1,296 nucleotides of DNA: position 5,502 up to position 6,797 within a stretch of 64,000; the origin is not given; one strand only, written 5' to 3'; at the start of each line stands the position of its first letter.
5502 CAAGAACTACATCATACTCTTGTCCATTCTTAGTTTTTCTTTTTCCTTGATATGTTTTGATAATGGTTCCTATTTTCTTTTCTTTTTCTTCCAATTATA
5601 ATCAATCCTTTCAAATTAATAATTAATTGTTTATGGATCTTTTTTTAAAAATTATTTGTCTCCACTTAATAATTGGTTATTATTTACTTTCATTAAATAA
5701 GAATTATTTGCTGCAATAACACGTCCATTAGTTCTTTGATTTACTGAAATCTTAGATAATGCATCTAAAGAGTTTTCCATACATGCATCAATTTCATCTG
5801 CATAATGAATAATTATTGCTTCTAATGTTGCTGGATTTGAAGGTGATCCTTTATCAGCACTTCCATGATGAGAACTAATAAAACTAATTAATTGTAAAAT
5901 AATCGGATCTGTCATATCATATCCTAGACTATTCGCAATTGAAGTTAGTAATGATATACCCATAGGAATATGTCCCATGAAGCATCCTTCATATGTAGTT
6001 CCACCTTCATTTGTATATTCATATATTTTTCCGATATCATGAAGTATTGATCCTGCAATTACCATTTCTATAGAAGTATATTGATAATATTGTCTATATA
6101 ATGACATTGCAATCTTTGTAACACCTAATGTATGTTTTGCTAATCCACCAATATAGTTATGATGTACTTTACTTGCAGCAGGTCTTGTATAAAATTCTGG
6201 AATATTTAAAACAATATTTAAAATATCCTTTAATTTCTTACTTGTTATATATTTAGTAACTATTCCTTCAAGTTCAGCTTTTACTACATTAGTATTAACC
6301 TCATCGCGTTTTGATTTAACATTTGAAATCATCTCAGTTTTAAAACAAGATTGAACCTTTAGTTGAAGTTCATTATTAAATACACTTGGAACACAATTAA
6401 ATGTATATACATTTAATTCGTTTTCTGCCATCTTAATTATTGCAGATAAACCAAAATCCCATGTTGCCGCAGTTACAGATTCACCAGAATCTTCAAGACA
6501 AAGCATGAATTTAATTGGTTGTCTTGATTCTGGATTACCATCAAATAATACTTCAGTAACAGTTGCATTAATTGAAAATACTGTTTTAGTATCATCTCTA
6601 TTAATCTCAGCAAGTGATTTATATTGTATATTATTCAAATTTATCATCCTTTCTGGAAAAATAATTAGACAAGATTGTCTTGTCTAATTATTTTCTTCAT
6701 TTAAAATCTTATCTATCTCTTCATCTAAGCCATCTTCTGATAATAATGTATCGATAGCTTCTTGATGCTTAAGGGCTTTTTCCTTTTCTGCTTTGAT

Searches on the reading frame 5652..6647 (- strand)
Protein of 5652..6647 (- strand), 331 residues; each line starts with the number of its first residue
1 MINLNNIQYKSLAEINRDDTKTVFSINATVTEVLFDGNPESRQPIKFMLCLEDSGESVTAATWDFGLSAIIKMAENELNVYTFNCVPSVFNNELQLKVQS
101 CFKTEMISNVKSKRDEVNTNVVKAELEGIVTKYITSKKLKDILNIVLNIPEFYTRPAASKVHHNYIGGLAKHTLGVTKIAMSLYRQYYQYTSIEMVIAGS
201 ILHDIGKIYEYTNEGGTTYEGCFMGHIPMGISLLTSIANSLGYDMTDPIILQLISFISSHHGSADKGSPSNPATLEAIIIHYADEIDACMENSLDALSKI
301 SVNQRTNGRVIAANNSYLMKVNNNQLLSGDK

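Call 7: search_protein_families(library=phrogs, proteins=[window:5652-6647:-], max_evalue=0.00001)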
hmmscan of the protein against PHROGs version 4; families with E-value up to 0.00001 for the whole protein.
window:5652-6647:- (331 aa): 1 family
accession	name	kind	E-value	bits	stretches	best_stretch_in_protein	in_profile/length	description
phrog_5889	-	unknown function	3.9e-19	70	1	122-288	15-193/242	-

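Call 19: search_protein_families(library=pfam, proteins=[window:5652-6647:-], max_evalue=0.001)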
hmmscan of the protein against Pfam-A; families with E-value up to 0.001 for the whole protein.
window:5652-6647:- (331 aa): 1 family
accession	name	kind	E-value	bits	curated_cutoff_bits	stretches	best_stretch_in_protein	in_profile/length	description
PF01966.28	HD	-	9e-13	49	22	1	170-288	2-115/116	HD domain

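Call 48: search_protein_families(library=ncbifam, proteins=[window:5652-6647:-], max_evalue=0.01)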
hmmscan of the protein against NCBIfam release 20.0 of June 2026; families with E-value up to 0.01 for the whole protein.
window:5652-6647:- (331 aa): 6 families
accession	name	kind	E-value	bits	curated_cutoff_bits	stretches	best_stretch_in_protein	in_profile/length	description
NF010007.0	PRK13480.1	equivalog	2.1e-34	119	460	1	48-319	36-308/314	3'-5' exoribonuclease YhaM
TIGR00277.1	HDIG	domain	3.4e-07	30.1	27.6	1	168-236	4-67/84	HDIG domain-containing metalloprotein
NF041494.1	MobH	equivalog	0.00055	19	200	1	156-187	51-82/340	MobH family relaxase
TIGR00295.1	TIGR00295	hypoth_equivalog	0.00058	19.6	172.35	0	170-208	15-56/164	TIGR00295 family protein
TIGR03760.1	ICE_TraI_Pfluor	equivalog_domain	0.00062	19.5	161.4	1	156-188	55-87/218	integrating conjugative element relaxase, PFGI-1 class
TIGR01596.1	cas3_HD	equivalog_domain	0.0029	17.7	43.45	0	169-286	1-121/178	CRISPR-associated endonuclease Cas3''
